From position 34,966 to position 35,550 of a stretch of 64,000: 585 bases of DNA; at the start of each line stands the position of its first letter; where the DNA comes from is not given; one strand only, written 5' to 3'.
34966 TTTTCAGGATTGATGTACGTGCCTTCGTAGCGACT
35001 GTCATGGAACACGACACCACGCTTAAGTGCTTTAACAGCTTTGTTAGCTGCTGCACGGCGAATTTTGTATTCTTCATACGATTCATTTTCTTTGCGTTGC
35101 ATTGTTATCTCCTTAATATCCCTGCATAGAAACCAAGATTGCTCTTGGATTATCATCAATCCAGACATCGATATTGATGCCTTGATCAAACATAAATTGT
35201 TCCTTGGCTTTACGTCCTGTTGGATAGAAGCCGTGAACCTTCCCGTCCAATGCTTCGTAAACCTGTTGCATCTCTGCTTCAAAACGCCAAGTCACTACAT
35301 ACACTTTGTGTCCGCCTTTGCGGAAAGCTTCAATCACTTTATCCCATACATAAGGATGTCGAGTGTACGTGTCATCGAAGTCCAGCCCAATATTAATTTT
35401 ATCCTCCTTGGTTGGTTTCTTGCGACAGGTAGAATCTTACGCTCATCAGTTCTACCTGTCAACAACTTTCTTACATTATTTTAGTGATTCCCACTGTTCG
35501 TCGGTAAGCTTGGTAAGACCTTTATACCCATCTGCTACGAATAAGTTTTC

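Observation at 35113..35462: Miniature HAD phosphatase that seems to require an AUU start codon, behind a promoter buried in a perfect 11-bp inverted repeat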

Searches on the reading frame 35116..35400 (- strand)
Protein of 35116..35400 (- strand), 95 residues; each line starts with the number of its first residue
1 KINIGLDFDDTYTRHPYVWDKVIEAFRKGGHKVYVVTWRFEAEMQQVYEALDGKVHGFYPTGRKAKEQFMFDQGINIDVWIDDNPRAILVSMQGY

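Call 7: search_dna_similar(query=window:35116-35400:-, collection=phages, mode=protein, max_rows=40, max_evalue=0.01)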
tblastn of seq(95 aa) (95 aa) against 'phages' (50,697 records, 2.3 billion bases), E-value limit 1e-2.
Records with a match: 500; places in all: 501; records where one place covers at least 80% of the query: 500.
Best place of each record, by identity: <60% 500.
By first word of the organism name: Pseudomonas 198; Escherichia 194; Klebsiella 29; Campylobacter 15; Salmonella 12; Rhizobium 8; Vibrio 8; Erwinia 6; Cronobacter 6; Shigella 4; and 12 more.
By host as written in the record: Escherichia coli 85; Pseudomonas aeruginosa 54; - 31; Pseudomonas aeruginosa PAO1 30; Pseudomonas syringae pv. actinidiae 16; Campylobacter jejuni 14; Escherichia coli K-12 14; Klebsiella pneumoniae 12; and 121 more.
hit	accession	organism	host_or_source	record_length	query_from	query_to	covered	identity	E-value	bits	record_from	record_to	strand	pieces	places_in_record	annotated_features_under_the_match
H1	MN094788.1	Achromobacter phage Motura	Achromobacter animicus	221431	4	90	92%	52.8%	1e-22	96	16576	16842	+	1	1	hypothetical protein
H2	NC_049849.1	Achromobacter phage Motura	Achromobacter animicus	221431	4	90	92%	52.8%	1e-22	96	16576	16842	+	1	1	hypothetical protein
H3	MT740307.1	Pseudomonas phage phiK7A1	Pseudomonas syringae pv. actinidiae K7A1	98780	4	88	89%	43.5%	1e-16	78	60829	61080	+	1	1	HAD-like domain protein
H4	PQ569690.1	Klebsiella phage vB_Kpn_K54_rec4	Klebsiella pneumoniae K23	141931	1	93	98%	36.7%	2e-5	47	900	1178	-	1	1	hypothetical protein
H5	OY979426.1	Klebsiella phage vB_Kpl_K54lambda1.1.1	-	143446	1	93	98%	36.7%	2e-5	47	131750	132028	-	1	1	tail length tape measure protein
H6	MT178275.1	Klebsiella phage KpS8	Klebsiella pneumoniae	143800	1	93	98%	36.7%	2e-5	47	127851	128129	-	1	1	hypothetical protein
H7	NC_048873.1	Klebsiella phage KpS8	Klebsiella pneumoniae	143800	1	93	98%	36.7%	2e-5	47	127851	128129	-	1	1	hypothetical protein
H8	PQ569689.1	Klebsiella phage vB_Kpn_K54_rec3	Klebsiella pneumoniae K23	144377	1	93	98%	36.7%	2e-5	47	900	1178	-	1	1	hypothetical protein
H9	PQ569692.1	Klebsiella phage vB_Kpn_K54_rec6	Klebsiella pneumoniae K23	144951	1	93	98%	36.7%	2e-5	47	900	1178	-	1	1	hypothetical protein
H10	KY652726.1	Klebsiella phage vB_KpnM_BIS47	Klebsiella pneumoniae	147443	1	93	98%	36.7%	2e-5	47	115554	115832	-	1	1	hypothetical protein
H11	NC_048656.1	Klebsiella phage vB_KpnM_BIS47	Klebsiella pneumoniae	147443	1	93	98%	36.7%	2e-5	47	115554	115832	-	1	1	hypothetical protein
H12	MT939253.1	Klebsiella phage vB_KpnM_Seu621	Klebsiella pneumoniae K23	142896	1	93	98%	36.7%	2e-5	46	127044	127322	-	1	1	putative polynucleotide kinase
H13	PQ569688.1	Klebsiella phage vB_Kpn_K54_rec2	Klebsiella pneumoniae K23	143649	1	93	98%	36.7%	2e-5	46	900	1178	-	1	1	hypothetical protein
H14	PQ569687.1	Klebsiella phage vB_Kpn_K54_rec1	Klebsiella pneumoniae K23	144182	1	93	98%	36.7%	2e-5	46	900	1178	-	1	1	hypothetical protein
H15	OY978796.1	Klebsiella phage vB_Kpn_K45PH128C2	-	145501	1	93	98%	36.7%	2e-5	46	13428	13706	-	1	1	nicotinamide phosphoribosyl transferase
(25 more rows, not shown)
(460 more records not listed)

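Call 8: search_protein_families(library=pfam, proteins=[window:35116-35400:-], max_evalue=10)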
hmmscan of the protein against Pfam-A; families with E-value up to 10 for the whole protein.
seq(95 aa): 0 families

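Call 9: search_protein_families(library=phrogs, proteins=[window:35116-35400:-], max_evalue=1)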
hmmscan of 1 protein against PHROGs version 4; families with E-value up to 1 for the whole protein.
seq(95 aa): 5 families
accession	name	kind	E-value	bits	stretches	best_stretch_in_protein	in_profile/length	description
phrog_4256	-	unknown function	1.2e-27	97.5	1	2-91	12-101/141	-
phrog_4919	-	unknown function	9.1e-23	81.2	1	2-91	7-97/126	-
phrog_420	-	unknown function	0.0036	17.8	1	21-87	91-161/267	unknown function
phrog_1238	-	moron, auxiliary metabolic gene and host takeover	0.033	14.8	1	2-59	23-91/155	phosphoheptose isomerase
phrog_12306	-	unknown function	0.055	14.8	0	13-39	13-39/65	-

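Call 10: get_annotated_region(hit=H1, flank=1500)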
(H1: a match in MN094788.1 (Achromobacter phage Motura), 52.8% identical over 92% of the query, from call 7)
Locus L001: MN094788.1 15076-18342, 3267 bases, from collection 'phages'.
description: Achromobacter phage Motura, complete genome.
organism: Achromobacter phage Motura (NCBI taxid 2591403)
taxonomy: Viruses; Duplodnaviria; Heunggongvirae; Uroviricota; Caudoviricetes; Moturavirus; Moturavirus motura
host: Achromobacter animicus; source: soil; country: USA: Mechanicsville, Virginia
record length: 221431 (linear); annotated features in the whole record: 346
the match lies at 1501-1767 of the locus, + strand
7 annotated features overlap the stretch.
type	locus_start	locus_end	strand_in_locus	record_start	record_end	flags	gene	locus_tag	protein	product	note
CDS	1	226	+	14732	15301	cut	-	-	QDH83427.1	hypothetical protein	-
CDS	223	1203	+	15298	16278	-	-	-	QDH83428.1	thymidylate synthase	-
CDS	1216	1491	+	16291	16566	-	-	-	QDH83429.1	GroES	co-chaperone GroES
CDS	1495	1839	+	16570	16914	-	-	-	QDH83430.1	hypothetical protein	-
CDS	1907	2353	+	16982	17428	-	-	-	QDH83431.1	hypothetical protein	-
CDS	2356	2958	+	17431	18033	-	-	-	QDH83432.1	7-cyano-7-deazaguanine synthase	7-cyano-7-deazaguanine synthase queC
CDS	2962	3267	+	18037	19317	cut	-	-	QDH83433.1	asparagine synthetase B protein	-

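Call 11: get_annotated_region(hit=H3, flank=1500)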
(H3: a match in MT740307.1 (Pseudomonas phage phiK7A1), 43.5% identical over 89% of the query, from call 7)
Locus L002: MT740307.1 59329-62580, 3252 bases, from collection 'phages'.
description: Pseudomonas phage phiK7A1, complete genome.
organism: Pseudomonas phage phiK7A1 (NCBI taxid 2759194)
taxonomy: Viruses; Duplodnaviria; Heunggongvirae; Uroviricota; Caudoviricetes
host: Pseudomonas syringae pv. actinidiae K7A1; source: soil; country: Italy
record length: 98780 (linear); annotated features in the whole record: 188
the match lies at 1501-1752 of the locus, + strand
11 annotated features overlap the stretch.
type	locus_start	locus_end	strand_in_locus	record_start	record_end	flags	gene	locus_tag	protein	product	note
CDS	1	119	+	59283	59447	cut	-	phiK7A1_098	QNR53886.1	hypothetical protein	-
CDS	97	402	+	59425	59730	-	-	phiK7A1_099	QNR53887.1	hypothetical protein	NrdA.1 conserved hypothetical protein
CDS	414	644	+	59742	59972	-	-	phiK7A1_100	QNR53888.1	hypothetical protein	-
CDS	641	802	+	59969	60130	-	-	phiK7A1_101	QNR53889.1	hypothetical protein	-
CDS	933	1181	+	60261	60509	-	-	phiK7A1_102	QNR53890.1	hypothetical protein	-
CDS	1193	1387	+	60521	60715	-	-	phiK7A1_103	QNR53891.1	hypothetical protein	-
CDS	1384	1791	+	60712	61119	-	-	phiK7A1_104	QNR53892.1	HAD-like domain protein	HAD-like domain protein [Pseudomonas phage SRT6]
CDS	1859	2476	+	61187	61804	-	-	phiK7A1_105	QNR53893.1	hypothetical protein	-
CDS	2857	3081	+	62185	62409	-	-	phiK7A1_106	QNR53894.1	hypothetical protein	-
CDS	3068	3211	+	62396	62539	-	-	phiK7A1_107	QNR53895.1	hypothetical protein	-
CDS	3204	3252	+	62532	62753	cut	-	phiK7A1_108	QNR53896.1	hypothetical protein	-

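Call 12: get_annotated_region(hit=H6, flank=1500)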
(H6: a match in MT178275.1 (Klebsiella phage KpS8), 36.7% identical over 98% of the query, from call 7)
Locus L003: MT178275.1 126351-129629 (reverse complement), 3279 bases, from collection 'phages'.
description: Klebsiella phage KpS8, complete genome.
organism: Klebsiella phage KpS8 (NCBI taxid 2847815)
taxonomy: Viruses; Duplodnaviria; Heunggongvirae; Uroviricota; Caudoviricetes; Vequintavirinae; Mydovirus; Mydovirus KpS8
host: Klebsiella pneumoniae; source: sewage; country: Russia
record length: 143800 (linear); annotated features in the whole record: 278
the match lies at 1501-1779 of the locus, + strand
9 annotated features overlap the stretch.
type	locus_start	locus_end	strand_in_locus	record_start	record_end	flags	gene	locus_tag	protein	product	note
CDS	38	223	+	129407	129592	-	-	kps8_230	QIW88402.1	hypothetical protein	-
CDS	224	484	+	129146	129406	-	-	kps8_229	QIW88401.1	hypothetical protein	-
CDS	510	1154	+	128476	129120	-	-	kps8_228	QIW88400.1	hypothetical protein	-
CDS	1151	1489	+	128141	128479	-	-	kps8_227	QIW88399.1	hypothetical protein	-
CDS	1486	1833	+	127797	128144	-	-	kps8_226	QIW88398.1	hypothetical protein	-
CDS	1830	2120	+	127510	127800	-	-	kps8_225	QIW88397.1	hypothetical protein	-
CDS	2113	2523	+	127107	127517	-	-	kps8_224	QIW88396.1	hypothetical protein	-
CDS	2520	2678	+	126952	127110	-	-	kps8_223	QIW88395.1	hypothetical protein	-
CDS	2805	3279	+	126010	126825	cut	-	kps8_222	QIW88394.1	hypothetical protein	-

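Call 16: find_homologous_proteins(query=window:35116-35397:-, max_evalue=0.001)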
Query seq(94 aa) (94 aa): 79 proteins with E <= 0.001 among 79 candidates.
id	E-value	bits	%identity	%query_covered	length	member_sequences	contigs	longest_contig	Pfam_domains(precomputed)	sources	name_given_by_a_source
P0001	3.3e-57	209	95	100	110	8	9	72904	-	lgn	-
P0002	3.6e-39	151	70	97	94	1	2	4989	-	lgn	-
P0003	8.4e-39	150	68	100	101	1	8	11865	-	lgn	-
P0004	1.1e-38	149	72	98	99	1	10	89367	-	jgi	jgi:hydroxymethylpyrimidine pyrophosphatase-like HAD family hydrolase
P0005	1.4e-38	149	73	98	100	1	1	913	-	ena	-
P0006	8.6e-38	147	68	100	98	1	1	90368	-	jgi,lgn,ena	-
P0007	7.5e-36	140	65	100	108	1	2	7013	-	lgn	-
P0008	9.7e-36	140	71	97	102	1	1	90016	-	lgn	-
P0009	3.1e-35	138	66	100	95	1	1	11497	-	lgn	-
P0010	4.6e-35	138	68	100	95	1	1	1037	-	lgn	-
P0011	4.8e-34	134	63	98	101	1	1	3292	-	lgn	-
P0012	1.7e-33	133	63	100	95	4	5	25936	-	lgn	-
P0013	3.1e-33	132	65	100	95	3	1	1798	-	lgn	-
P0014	3.5e-33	132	64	94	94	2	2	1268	-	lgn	-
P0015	1.1e-32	130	64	100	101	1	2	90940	-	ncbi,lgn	-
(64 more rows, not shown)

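Call 18: find_encoding_contigs(protein=P0001, flank=6000, max_places=10)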
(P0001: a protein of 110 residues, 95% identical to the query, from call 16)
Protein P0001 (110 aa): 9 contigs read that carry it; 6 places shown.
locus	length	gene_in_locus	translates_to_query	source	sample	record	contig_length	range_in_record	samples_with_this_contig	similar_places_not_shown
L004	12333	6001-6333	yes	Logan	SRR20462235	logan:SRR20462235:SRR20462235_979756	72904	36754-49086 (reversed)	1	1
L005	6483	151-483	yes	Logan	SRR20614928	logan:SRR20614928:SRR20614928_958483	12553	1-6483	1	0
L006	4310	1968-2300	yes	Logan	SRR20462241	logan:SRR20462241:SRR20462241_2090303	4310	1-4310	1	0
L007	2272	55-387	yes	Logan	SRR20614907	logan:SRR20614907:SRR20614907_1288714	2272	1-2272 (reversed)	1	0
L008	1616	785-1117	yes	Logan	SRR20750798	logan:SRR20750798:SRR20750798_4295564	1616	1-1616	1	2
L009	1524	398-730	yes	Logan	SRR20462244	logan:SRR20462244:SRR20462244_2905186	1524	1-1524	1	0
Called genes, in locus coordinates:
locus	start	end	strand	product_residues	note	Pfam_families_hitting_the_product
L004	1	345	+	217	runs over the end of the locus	-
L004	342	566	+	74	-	-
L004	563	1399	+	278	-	-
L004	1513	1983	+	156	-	-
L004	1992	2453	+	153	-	-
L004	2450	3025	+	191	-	-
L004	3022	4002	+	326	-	PF00268:Ribonuc_red_sm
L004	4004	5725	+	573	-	PF00317:Ribonuc_red_lgN, PF02867:Ribonuc_red_lgC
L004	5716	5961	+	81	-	PF00462:Glutaredoxin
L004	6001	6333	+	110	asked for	-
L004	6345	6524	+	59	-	-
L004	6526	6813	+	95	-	PF24729:Acb2_Tad1_hairpin (weak)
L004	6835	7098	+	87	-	-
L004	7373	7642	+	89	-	-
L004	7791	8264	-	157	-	-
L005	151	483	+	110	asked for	-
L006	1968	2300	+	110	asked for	-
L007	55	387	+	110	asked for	-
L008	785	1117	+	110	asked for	-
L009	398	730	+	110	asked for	-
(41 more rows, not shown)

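Call 24: find_related_loci(query=A2, collection=viral_contigs, flank=3000)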
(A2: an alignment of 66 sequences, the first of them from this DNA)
Query A2 (94 aa) in viral_contigs; peptide patterns used: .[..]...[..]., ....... (x = any residue, [..] = any of these).
411 stretches matched a pattern; 265 encode a relative of the query (tblastn E <= 1e-3); the best 80 are kept; 80 distinct loci.
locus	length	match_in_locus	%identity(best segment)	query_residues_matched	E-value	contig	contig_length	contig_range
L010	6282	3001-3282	95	1-94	2e-59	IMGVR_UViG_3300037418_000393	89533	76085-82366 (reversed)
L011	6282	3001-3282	95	1-94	2e-59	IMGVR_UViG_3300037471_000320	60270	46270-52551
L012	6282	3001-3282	95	1-94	2e-59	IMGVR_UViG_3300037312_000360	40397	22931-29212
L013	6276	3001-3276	72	1-92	6e-43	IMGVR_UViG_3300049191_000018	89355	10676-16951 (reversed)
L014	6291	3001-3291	68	1-94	1e-42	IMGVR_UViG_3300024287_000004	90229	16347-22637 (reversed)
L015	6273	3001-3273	63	1-91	2e-36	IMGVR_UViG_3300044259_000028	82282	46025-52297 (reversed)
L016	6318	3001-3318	58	1-94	5e-36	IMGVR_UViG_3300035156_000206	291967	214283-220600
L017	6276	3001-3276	61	1-92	2e-34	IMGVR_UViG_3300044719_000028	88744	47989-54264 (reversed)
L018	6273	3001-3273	60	1-91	1e-33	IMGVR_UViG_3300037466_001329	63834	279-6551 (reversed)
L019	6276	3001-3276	57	1-92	2e-32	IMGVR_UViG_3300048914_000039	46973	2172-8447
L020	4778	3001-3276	57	1-92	5e-32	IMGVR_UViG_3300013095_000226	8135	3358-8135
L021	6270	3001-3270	58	1-90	7e-32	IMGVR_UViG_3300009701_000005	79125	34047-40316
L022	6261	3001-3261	61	3-88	1e-30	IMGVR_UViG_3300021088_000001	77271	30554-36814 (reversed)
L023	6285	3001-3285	54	1-92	6e-28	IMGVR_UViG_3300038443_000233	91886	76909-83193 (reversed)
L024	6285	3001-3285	54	1-92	6e-28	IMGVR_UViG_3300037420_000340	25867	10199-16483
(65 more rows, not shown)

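Call 26: search_solved_structures(query=A2, max_evalue=10, show_alignments=3)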
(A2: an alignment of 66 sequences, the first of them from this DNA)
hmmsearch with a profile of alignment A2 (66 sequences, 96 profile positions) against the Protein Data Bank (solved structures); distinct sequences matched with E-value up to 10: 14.
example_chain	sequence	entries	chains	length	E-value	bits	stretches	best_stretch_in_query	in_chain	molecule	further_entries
1z5g_A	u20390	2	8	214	0.019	18.4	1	15-58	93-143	AphA protein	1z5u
1z88_A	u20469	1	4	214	0.022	18.1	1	16-53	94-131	AphA protein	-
2aut_A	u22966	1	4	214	0.023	18.1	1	15-53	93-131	AphA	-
2b82_A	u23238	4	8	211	0.025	17.9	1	15-76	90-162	class B acid phosphatase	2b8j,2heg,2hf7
1n8n_A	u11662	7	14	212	0.026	17.9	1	15-76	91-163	Class B acid phosphatase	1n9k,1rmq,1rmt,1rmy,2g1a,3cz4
2l82_A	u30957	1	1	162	0.049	17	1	12-58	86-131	DESIGNED PROTEIN OR32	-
7xhz_A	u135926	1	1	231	0.17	15.2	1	4-47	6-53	Phosphatase, SAV2152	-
6igs_A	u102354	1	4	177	0.49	13.8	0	43-77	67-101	Hypoxanthine phosphoribosyltransferase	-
9qzd_A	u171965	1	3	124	0.58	13.6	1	15-52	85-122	dNTH0-H1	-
2obb_A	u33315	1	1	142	0.67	13.4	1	1-83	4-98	Hypothetical protein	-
5t6o_A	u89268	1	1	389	0.94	12.9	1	19-44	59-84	Poly-beta-hydroxybuterate polymerase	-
5hz2_A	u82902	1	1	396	0.95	12.9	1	19-44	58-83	Poly-beta-hydroxybutyrate polymerase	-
8hvq_A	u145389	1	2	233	0.96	12.9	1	4-49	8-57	Cof-type HAD-IIB family hydrolase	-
1pyt_A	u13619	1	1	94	1.1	12.7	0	59-94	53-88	PROCARBOXYPEPTIDASE A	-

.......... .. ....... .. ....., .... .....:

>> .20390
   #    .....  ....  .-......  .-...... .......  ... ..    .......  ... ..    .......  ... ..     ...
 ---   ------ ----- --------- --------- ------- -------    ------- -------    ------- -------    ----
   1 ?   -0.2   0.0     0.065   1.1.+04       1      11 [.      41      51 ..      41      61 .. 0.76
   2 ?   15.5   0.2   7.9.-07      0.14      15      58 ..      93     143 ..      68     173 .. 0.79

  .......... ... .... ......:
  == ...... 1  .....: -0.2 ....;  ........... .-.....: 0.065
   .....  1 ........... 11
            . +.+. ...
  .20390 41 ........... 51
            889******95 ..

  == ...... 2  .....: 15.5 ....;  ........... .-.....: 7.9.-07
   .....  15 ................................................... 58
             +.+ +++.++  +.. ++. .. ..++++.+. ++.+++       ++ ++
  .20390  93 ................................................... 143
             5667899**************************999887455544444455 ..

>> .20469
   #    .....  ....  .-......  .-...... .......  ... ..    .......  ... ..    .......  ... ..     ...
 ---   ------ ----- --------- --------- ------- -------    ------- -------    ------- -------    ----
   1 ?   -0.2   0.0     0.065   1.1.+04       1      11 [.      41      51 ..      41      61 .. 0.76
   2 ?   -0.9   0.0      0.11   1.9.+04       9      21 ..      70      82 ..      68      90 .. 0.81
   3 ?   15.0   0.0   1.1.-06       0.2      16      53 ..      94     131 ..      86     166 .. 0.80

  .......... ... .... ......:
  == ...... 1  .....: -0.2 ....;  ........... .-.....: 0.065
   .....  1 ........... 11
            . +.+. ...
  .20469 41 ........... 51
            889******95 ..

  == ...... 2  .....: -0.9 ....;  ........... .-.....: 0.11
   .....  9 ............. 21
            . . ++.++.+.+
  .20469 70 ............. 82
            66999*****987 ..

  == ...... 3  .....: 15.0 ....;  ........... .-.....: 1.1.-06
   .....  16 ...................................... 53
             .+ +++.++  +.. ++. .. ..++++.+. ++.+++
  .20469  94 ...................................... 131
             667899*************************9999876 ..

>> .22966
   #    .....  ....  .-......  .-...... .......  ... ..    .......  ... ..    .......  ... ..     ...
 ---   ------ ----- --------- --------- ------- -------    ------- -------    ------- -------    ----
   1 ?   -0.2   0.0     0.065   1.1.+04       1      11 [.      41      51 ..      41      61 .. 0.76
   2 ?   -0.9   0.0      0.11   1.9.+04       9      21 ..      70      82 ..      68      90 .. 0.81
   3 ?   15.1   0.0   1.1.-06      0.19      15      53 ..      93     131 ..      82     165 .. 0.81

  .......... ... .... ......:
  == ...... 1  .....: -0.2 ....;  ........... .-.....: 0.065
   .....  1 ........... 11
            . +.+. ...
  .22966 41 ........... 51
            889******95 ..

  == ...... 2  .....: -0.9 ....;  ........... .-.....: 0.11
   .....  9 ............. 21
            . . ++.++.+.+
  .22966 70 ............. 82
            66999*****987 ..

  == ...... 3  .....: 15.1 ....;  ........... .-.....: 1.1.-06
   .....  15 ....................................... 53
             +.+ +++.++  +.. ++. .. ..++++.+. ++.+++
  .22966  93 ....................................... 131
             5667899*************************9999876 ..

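Call 33: predict_structure(alignment_id=A2)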
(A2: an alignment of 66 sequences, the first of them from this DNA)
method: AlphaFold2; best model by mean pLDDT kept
length: 94 residues; sequences in the alignment: 66
mean_pLDDT: 97.0   pTM: 0.88
mean pLDDT of the five models: 97.0, 96.9, 96.9, 96.5, 96.5
residues with pLDDT >= 90: 91; 70-90: 1; 50-70: 1; < 50: 1
segments of 3 or more residues with pLDDT < 50: none
pLDDT, mean of each block of 10 residues (from residue 1): 98 98 98 98 98 98 98 98 97 72
secondary structure, 60 per line:
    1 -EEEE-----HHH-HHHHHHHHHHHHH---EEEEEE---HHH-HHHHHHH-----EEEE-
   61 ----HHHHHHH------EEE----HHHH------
elements in order: E2-5 H15-27 E31-36 H44-50 E56-59 H65-71 E78-80 H85-88

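Call 37: fold_search(model_id=the predicted structure, library=pdb)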
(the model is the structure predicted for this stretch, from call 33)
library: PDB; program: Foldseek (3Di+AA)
matches with E <= 10: 1435; with E <= 0.001: 0
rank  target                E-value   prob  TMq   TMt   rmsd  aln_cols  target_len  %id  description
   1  4hgr_A                2.7e-02  1.00  0.62  0.39   3.5       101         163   21  Crystal structure of E56A/K67A mutant of 2-keto-3-deoxy-D-glycero-D-galactonononate-9-phosphate phosphohydrolase from  (released 2013-08-21)
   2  4hgr_C                2.7e-02  0.99  0.61  0.38   5.2       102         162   22  Crystal structure of E56A/K67A mutant of 2-keto-3-deoxy-D-glycero-D-galactonononate-9-phosphate phosphohydrolase from  (released 2013-08-21)
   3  3e81_A                3.5e-02  0.99  0.61  0.38   3.7       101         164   20  Structure-function Analysis of 2-Keto-3-deoxy-D-glycero-D-galacto-nononate-9-phosphate (KDN) Phosphatase Defines a New (released 2008-11-04)
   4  2voy_I                3.8e-02  1.00  0.50  0.38   2.2        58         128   14  CryoEM model of CopA, the copper transporting ATPase from Archaeoglobus fulgidus (released 2009-05-26)
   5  1rmq_B                4.9e-02  0.98  0.62  0.31   7.8       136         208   18  Crystal structure of AphA class B acid phosphatase/phosphotransferase with osmiate mimicking the catalytic intermediat (released 2004-12-14)
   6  3mpo_D                4.9e-02  0.69  0.38  0.18   9.1        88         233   17  The crystal structure of a hydrolase from Lactobacillus brevis (released 2010-05-12)
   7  4hgo_A                5.2e-02  0.98  0.59  0.37   3.9       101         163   21  2-keto-3-deoxy-D-glycero-D-galactonononate-9-phosphate phosphohydrolase from Bacteroides thetaiotaomicron in complex w (released 2013-08-21)
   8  4hgo_D                5.6e-02  0.99  0.61  0.39   3.5       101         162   20  2-keto-3-deoxy-D-glycero-D-galactonononate-9-phosphate phosphohydrolase from Bacteroides thetaiotaomicron in complex w (released 2013-08-21)
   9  3n07_A                5.6e-02  0.98  0.62  0.36   5.1       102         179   17  Structure of putative 3-deoxy-D-manno-octulosonate 8-phosphate phosphatase from Vibrio cholerae (released 2010-08-04)
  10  1wzc_A                6.0e-02  0.97  0.46  0.22   3.2        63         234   21  Crystal structure of Pyrococcus horikoshii mannosyl-3-phosphoglycerate phosphatase complexed with MG2+ and phosphate (released 2006-02-28)
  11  4hgr_E                6.4e-02  0.98  0.61  0.38   3.5       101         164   21  Crystal structure of E56A/K67A mutant of 2-keto-3-deoxy-D-glycero-D-galactonononate-9-phosphate phosphohydrolase from  (released 2013-08-21)
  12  4um5_B                6.4e-02  0.89  0.53  0.32   6.2       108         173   18  Crystal structure of 3-deoxy-D-manno-octulosonate 8-phosphate phosphatase from Moraxella catarrhalis in complex with M (released 2015-02-11)
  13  2p9j_D                6.8e-02  0.87  0.52  0.33   6.2       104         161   17  Crystal structure of AQ2171 from Aquifex aeolicus (released 2007-05-29)
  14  6hcd_B                7.3e-02  0.60  0.44  0.35   7.2       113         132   17  Structure of universal stress protein from Archaeoglobus fulgidus (released 2018-08-29)
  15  9igu_b                7.8e-02  0.57  0.41  0.18   5.0        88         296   16  Assembly intermediate of human mitochondrial ribosome small subunit bound to METTL15 and RBFA (Inward conformation) (S (released 2026-03-11)
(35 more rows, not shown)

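Call 60: list_cluster_members(proteins=[P0001, window:35116-35337:-])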
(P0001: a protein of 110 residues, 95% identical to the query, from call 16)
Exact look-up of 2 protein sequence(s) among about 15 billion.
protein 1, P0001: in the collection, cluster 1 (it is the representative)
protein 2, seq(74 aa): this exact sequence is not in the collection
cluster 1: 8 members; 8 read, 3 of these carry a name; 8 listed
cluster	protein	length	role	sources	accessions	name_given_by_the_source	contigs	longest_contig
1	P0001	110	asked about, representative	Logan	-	-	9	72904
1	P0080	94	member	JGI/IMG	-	hypothetical protein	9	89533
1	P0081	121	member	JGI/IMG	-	hypothetical protein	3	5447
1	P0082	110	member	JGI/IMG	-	hypothetical protein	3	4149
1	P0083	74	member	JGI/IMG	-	-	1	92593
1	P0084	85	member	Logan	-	-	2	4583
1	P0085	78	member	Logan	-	-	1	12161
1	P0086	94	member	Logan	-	-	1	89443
